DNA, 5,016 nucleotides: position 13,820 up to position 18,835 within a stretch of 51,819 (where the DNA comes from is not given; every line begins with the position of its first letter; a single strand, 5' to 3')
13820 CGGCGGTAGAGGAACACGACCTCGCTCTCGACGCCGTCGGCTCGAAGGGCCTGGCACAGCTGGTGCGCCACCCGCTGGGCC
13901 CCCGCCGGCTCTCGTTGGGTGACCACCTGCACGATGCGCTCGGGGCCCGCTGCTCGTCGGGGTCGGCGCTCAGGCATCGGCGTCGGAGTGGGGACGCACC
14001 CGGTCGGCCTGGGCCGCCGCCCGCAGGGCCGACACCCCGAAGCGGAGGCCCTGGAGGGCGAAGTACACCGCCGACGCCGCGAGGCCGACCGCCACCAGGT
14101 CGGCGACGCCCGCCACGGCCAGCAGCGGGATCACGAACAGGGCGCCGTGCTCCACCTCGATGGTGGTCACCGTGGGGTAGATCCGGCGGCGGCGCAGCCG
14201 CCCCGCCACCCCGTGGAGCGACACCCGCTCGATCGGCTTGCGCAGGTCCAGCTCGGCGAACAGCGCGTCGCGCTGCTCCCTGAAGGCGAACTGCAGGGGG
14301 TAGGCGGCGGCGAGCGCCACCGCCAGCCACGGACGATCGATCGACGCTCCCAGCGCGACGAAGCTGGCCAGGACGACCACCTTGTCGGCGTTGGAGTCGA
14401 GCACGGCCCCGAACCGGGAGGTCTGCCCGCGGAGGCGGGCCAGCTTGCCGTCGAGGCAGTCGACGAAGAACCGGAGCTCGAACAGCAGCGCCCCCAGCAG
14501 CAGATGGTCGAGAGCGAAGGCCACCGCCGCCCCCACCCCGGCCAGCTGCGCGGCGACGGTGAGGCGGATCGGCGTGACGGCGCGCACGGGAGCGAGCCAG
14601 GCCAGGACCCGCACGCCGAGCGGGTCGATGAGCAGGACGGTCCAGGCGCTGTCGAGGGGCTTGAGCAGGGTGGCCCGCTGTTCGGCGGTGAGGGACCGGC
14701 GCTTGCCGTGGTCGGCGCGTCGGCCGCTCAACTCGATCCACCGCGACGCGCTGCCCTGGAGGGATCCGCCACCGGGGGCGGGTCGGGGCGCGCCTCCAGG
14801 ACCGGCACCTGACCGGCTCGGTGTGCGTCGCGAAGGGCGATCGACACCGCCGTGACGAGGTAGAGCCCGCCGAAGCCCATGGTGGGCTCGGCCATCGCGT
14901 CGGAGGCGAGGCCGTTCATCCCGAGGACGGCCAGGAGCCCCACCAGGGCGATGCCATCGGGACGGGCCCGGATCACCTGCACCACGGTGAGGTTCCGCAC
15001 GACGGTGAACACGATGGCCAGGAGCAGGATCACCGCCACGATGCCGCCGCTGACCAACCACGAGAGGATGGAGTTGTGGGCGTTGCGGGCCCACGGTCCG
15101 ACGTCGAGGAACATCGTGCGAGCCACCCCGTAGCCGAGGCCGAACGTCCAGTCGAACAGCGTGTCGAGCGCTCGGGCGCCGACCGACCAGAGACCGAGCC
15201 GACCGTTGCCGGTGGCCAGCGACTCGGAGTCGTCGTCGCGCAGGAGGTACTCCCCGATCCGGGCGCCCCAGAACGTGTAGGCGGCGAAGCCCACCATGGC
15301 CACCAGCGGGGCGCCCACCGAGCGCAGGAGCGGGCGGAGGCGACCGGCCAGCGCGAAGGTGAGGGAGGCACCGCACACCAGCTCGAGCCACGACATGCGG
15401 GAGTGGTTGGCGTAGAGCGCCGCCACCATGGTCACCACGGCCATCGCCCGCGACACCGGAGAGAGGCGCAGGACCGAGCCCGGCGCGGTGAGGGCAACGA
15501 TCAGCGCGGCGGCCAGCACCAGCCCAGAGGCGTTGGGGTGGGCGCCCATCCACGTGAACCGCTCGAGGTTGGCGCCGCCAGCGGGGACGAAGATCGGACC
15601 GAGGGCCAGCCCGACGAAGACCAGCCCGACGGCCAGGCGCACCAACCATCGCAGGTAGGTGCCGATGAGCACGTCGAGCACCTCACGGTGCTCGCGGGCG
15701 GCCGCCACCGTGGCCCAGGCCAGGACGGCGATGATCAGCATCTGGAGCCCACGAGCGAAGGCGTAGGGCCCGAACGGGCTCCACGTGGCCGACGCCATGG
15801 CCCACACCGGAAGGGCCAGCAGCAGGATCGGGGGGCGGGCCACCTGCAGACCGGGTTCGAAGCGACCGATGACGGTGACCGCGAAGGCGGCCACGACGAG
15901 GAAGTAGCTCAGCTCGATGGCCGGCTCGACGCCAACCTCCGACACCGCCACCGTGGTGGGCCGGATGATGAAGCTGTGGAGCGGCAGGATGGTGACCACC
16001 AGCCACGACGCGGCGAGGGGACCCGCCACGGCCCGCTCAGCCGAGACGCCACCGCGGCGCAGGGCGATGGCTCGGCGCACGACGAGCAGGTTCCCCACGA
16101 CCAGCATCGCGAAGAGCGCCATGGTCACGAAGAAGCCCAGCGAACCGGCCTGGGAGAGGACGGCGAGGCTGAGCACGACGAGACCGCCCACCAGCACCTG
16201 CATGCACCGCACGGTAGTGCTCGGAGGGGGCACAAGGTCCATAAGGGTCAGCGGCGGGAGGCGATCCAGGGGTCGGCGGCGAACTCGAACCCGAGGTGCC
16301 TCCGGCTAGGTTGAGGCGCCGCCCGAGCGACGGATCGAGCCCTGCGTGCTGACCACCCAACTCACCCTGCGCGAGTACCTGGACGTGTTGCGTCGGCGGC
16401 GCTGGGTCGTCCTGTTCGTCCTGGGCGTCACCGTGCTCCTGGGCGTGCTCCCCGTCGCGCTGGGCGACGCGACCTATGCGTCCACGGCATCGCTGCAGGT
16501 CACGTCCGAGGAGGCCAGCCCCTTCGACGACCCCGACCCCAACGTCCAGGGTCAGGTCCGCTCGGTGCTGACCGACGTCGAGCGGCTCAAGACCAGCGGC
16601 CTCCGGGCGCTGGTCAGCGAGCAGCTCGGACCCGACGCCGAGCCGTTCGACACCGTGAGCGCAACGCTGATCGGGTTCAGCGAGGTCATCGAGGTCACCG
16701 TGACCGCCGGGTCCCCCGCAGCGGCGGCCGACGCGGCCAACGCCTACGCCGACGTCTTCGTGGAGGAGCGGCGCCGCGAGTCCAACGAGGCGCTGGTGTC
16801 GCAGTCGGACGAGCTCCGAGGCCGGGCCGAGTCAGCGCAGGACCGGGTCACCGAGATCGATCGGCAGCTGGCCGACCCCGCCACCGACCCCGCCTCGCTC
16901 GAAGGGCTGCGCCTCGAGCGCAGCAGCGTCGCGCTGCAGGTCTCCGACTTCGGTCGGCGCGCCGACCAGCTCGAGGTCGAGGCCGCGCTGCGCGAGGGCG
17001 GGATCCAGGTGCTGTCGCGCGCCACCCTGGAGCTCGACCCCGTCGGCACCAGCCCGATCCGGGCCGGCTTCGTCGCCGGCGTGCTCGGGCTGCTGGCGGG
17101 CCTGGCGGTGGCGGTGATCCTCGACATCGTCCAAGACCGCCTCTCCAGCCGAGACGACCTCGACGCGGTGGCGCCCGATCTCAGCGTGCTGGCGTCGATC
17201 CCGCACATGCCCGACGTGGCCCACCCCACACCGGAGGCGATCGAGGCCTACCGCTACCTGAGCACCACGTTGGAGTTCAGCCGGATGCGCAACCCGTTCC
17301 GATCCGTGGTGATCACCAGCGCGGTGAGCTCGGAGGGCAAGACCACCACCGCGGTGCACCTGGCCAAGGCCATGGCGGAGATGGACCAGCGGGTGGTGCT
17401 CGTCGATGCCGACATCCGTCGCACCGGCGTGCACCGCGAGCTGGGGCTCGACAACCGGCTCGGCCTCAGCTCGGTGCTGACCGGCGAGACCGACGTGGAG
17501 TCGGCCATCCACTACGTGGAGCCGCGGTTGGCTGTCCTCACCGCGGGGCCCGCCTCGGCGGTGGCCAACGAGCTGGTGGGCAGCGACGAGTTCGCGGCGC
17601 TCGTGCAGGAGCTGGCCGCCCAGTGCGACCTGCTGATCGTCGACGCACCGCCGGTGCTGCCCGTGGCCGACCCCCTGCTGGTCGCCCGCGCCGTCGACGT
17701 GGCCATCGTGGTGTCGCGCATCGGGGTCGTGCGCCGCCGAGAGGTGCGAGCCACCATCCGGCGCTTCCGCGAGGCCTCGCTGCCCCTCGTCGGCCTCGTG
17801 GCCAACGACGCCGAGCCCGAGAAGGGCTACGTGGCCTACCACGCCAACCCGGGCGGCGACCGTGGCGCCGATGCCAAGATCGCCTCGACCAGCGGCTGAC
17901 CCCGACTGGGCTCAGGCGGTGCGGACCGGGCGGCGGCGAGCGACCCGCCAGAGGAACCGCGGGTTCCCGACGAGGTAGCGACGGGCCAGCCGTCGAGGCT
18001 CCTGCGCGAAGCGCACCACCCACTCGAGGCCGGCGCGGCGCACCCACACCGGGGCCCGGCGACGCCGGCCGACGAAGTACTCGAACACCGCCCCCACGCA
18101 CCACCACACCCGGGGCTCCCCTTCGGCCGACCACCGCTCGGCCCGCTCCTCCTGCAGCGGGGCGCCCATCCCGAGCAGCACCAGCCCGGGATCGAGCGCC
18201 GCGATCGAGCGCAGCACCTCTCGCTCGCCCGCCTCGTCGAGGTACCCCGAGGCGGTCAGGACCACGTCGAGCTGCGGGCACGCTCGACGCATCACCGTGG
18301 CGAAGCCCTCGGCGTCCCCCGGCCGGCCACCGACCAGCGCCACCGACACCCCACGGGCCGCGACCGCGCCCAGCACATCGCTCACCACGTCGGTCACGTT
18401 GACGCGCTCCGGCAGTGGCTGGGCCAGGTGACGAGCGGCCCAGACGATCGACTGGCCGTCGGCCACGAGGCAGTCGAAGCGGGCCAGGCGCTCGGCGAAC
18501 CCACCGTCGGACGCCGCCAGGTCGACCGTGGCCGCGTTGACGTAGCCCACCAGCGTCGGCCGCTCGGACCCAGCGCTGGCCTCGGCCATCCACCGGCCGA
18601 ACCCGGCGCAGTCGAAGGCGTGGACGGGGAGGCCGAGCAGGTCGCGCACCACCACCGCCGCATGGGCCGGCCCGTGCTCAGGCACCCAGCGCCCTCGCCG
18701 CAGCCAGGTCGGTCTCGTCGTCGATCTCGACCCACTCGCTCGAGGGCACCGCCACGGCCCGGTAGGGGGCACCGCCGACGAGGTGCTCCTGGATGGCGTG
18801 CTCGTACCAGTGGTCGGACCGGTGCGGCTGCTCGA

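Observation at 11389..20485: Candidate non-canonical polyol-phosphate (glycerol-1-phosphate) glycopolymer pathway: G1P dehydrogenase + cytidylyltransferase + two CDP-alcohol phosphotransferases, with no TagD/TagB/TagF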

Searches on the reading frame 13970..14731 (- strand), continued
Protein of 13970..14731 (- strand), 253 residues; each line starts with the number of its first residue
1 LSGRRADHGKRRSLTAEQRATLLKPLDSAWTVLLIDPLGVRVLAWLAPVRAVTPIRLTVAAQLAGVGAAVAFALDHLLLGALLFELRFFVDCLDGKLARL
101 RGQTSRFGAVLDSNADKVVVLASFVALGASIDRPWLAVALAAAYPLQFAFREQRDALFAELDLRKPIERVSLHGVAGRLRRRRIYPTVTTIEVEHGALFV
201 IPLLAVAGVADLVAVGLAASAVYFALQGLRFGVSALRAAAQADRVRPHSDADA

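Call 84: fold_search(model_id=the predicted structure, library=pdb)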
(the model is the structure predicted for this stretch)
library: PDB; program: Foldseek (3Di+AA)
matches with E <= 10: 64; with E <= 0.001: 17
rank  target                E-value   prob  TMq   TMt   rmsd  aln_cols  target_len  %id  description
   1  4mnd                  2.2e-04  1.00  0.58  0.38   6.5       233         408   18  Crystal structure of Archaeoglobus fulgidus IPCT-DIPPS bifunctional membrane protein (released 2014-07-02)
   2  6h59_A                2.2e-04  1.00  0.52  0.64   6.2       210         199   21  Crystal structure of Mycobacterium tuberculosis phosphatidylinositol phosphate synthase (PgsA1) with CDP-DAG bound (released 2019-05-15)
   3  5d92_A                2.6e-04  1.00  0.63  0.48   5.1       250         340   20  Structure of a phosphatidylinositolphosphate (PIP) synthase from Renibacterium Salmoninarum (released 2015-11-04)
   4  6wmv_C                3.8e-04  1.00  0.54  0.42   6.7       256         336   20  Structure of a phosphatidylinositol-phosphate synthase (PIPS) from Mycobacterium kansasii with evidence of substrate b (released 2020-05-27)
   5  6h53_A                3.8e-04  1.00  0.47  0.60   7.2       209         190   26  Crystal structure of Mycobacterium tuberculosis phosphatidylinositol phosphate synthase (PgsA1) in apo form (released 2019-05-15)
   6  6wm5_C                4.1e-04  1.00  0.55  0.43   5.3       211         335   21  Structure of a phosphatidylinositol-phosphate synthase (PIPS) from Mycobacterium kansasii (released 2020-05-27)
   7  6h59_B                4.3e-04  1.00  0.47  0.58   7.0       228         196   18  Crystal structure of Mycobacterium tuberculosis phosphatidylinositol phosphate synthase (PgsA1) with CDP-DAG bound (released 2019-05-15)
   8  4o6m_B                4.7e-04  1.00  0.53  0.41   5.9       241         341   18  Structure of AF2299, a CDP-alcohol phosphotransferase (CMP-bound) (released 2014-05-14)
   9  6wm5_A                5.4e-04  1.00  0.57  0.44   4.3       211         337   23  Structure of a phosphatidylinositol-phosphate synthase (PIPS) from Mycobacterium kansasii (released 2020-05-27)
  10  6wmv_A                5.4e-04  1.00  0.52  0.41   6.3       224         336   20  Structure of a phosphatidylinositol-phosphate synthase (PIPS) from Mycobacterium kansasii with evidence of substrate b (released 2020-05-27)
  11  5d91                  5.4e-04  1.00  0.57  0.44   6.5       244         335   20  Structure of a phosphatidylinositolphosphate (PIP) synthase from Renibacterium Salmoninarum (released 2015-11-11)
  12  4o6n_A                5.8e-04  1.00  0.52  0.41   6.5       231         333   19  Structure of AF2299, a CDP-alcohol phosphotransferase (CDP-bound) (released 2014-05-14)
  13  5d92_B                6.4e-04  1.00  0.60  0.46   4.3       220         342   21  Structure of a phosphatidylinositolphosphate (PIP) synthase from Renibacterium Salmoninarum (released 2015-11-04)
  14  4o6m_A                6.4e-04  1.00  0.53  0.43   6.4       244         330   19  Structure of AF2299, a CDP-alcohol phosphotransferase (CMP-bound) (released 2014-05-14)
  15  6h5a_A                6.7e-04  1.00  0.51  0.61   6.7       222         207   23  Crystal structure of Mycobacterium tuberculosis phosphatidylinositol phosphate synthase (PgsA1) in complex with mangan (released 2019-05-15)
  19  5d92_C                3.7e-03  1.00  0.55  0.43   5.5       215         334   22  Structure of a phosphatidylinositolphosphate (PIP) synthase from Renibacterium Salmoninarum (released 2015-11-04)
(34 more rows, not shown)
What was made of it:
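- On Phospholipid synthases PgsA / PssA / PIP synthase / ClsA (NCBIfam equivalogs): Foldseek hits to PgsA and PSS are weaker than those to DIPPS, PIPS and AF2299 (call 84).
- Most characterised CDP-alcohol phosphotransferases that take a soluble CDP-alcohol use a lipid acceptor, for example CEPT1 (listed in call 84).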

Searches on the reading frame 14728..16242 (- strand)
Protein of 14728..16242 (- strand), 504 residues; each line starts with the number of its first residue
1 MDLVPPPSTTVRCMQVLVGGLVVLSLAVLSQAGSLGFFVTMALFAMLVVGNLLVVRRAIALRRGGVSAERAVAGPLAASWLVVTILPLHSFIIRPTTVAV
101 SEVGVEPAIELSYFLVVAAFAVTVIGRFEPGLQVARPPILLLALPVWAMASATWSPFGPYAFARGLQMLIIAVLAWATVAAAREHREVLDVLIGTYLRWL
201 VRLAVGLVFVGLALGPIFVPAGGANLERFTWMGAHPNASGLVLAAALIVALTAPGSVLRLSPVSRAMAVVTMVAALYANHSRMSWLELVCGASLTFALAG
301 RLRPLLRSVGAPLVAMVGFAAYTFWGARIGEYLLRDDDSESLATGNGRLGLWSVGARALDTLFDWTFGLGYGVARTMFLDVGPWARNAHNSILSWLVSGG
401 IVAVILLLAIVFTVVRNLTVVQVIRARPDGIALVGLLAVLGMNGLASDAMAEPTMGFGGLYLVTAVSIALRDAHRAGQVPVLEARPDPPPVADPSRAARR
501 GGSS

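Call 7: search_protein_families(library=pfam, proteins=[window:14728-16242:-], max_evalue=0.01)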
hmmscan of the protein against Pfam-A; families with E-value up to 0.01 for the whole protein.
window:14728-16242:- (504 aa): 1 family
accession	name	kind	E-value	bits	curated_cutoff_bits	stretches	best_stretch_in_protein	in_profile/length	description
PF04932.20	Wzy_C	-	1.3e-10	41.7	31.7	1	268-408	2-149/149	O-Antigen ligase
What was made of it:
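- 14728..16242 (-): G: polytopic Wzy_C (O-antigen polymerase/ligase family) protein, coupled to F. Pfam PF04932 (call 7).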

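Call 12: search_protein_families(library=ncbifam, proteins=[window:14728-16242:-], max_evalue=0.01)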
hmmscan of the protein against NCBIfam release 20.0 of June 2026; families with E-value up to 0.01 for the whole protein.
window:14728-16242:- (504 aa): 0 families

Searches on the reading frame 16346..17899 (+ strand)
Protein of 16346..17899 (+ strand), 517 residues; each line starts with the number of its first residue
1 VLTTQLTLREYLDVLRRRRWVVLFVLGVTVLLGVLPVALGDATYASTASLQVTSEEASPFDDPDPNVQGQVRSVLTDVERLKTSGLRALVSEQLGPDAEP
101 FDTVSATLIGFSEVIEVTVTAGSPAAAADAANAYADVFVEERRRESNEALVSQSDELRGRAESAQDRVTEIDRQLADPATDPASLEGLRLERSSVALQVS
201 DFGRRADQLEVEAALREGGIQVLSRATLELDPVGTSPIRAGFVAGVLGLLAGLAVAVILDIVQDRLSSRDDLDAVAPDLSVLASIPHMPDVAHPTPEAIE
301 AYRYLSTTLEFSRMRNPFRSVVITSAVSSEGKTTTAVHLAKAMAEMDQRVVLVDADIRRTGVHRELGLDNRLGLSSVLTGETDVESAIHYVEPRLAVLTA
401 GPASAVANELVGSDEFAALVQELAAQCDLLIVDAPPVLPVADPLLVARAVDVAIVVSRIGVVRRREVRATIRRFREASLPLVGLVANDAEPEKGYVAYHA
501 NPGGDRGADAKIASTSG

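Call 7: search_protein_families(library=pfam, proteins=[window:16346-17899:+], max_evalue=0.01)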
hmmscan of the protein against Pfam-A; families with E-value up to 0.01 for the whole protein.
window:16346-17899:+ (517 aa): 8 families
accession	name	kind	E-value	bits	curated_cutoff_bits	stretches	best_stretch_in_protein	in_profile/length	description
PF10609.15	ParA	-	2.9e-09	37.1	27.1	1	321-487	6-173/246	NUBPL iron-transfer P-loop NTPase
PF09140.17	MipZ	-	6e-09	36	20.7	1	321-435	3-108/262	ATPase MipZ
PF01656.29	CbiA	-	8e-09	36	25.4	1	321-492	1-86/125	CobQ/CobB/MinD/ParA nucleotide binding domain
PF13614.12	AAA_31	-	3.1e-08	34.2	27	1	331-443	14-134/177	AAA domain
PF02706.20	Wzz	-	1.9e-06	28.5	25.5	1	5-82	2-79/91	Chain length determinant protein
PF01583.26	APS_kinase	-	0.0018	18.8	21.1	1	321-370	4-53/152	Adenylylsulphate kinase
PF06564.18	CBP_BcsQ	-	0.0055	16.7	21.3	1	329-437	12-126/234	Cellulose biosynthesis protein BcsQ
PF00448.28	SRP54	-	0.0066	16.6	22.7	0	327-362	9-44/196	SRP54-type protein, GTPase domain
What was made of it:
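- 16346..17899 (+): H: Wzz chain-length domain fused to a BY-type tyrosine kinase, divergent from G. Pfam Wzz plus P-loop ATPase families (call 7).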

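Call 12: search_protein_families(library=ncbifam, proteins=[window:16346-17899:+], max_evalue=0.01)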
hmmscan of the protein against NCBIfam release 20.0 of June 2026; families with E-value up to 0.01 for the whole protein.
window:16346-17899:+ (517 aa): 24 families
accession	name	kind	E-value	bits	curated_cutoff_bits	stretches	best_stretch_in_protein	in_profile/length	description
NF007350.0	PRK09841.1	equivalog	5.2e-35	120.7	1248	1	285-489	499-703/726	tyrosine-protein kinase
NF008568.0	PRK11519.1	equivalog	2.2e-34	118.7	1068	1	291-488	499-697/720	tyrosine-protein kinase Wzc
TIGR01007.1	eps_fam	subfamily_domain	6.3e-33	114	108.05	1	300-494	1-195/204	polysaccharide biosynthesis tyrosine autokinase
TIGR03018.1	pepcterm_TyrKin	hypoth_equivalog_domain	1.1e-30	106.5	230.65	1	297-486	10-206/207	XrtA-associated tyrosine autokinase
TIGR01005.1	eps_transp_fam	subfamily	2.3e-28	98.8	411.7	1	291-493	519-722/754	exopolysaccharide transport protein family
TIGR03029.1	EpsG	equivalog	1.7e-22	79.9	313.8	1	293-488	78-274/274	chain length determinant protein tyrosine kinase EpsG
TIGR01969.1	minD_arch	subfamily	1.6e-13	50.4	201.75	1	320-456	2-138/251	cell division ATPase MinD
TIGR01968.1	minD_bact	equivalog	4.8e-13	49.1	212.9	1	320-456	3-140/261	septum site-determining protein MinD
TIGR03017.1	EpsF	equivalog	2.4e-09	36.4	422.75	1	204-285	363-443/444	chain length determinant protein EpsF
TIGR03815.1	CpaE_hom_Actino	equivalog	2.8e-07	30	154.45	1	320-458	113-253/340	septum site-determining protein Ssd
NF041136.1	MrpORP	equivalog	9.4e-07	28.4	450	1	320-487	7-176/365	iron-sulfur cluster carrier protein MrpORP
NF041546.1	ParA_partition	equivalog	9.7e-07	28.5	180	1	331-359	12-40/203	ParA family partition ATPase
TIGR03007.1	pepcterm_ChnLen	equivalog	1.8e-05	23.2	278.85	1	226-290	402-465/498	XrtA system polysaccharide chain length determinant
NF008669.0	PRK11670.1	equivalog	3.7e-05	22.8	348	1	321-488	110-278/369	iron-sulfur cluster carrier protein ApbC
TIGR01006.1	polys_exp_MPA1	subfamily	4.7e-05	22.9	296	0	216-287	153-223/226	CspC family polysaccharide chain length determinant protein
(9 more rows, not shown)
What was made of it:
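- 16346..17899 (+): NCBIfam TIGR01007 above its cutoff (call 12).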

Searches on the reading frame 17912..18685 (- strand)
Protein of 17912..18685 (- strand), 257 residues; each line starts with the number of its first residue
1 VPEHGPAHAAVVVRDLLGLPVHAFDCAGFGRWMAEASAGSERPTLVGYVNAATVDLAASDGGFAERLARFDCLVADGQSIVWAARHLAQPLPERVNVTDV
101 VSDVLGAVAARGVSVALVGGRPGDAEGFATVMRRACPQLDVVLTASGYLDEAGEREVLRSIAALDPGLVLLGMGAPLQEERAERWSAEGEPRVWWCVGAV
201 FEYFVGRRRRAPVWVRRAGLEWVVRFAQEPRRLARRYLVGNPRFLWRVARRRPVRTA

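Call 7: search_protein_families(library=pfam, proteins=[window:17912-18685:-], max_evalue=0.01)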
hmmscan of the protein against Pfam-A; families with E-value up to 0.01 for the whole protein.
window:17912-18685:- (257 aa): 1 family
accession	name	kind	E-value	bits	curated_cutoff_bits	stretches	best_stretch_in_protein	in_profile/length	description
PF03808.19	Glyco_tran_WecG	-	5.3e-49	166.7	27.4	1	71-237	2-168/168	Glycosyl transferase WecG/TagA/CpsF family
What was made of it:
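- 17912..18685 (-): I: WecG/TagA/CpsF-family glycosyltransferase (257 aa), translationally coupled to J. Pfam PF03808, E 5e-49 (call 7).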

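Call 12: search_protein_families(library=ncbifam, proteins=[window:17912-18685:-], max_evalue=0.01)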
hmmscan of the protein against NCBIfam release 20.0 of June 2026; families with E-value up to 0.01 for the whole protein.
window:17912-18685:- (257 aa): 4 families
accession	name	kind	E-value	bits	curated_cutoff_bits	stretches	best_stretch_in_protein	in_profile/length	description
NF041872.1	EPS_EpsA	equivalog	3.9e-30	105.1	500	1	47-245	47-251/265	exopolysaccharide biosynthesis glycosyltransferase EpsA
TIGR00696.1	wecG_tagA_cpsF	superfamily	7.7e-29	100.7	69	1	73-241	9-177/178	WecB/TagA/CpsF family glycosyltransferase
NF041710.1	UDPacetylman_taseTarA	equivalog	1.2e-25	90.4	350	1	49-252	45-244/247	N-acetylglucosaminyldiphosphoundecaprenol N-acetyl-beta-D-mannosaminyltransferase TarA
NF002980.1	PRK03692.1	equivalog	3.1e-20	72.6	323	1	44-237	34-226/240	lipopolysaccharide N-acetylmannosaminouronosyltransferase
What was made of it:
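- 17912..18685 (-): NCBIfam TIGR00696 above its cutoff; a TarA match below its cutoff (call 12).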
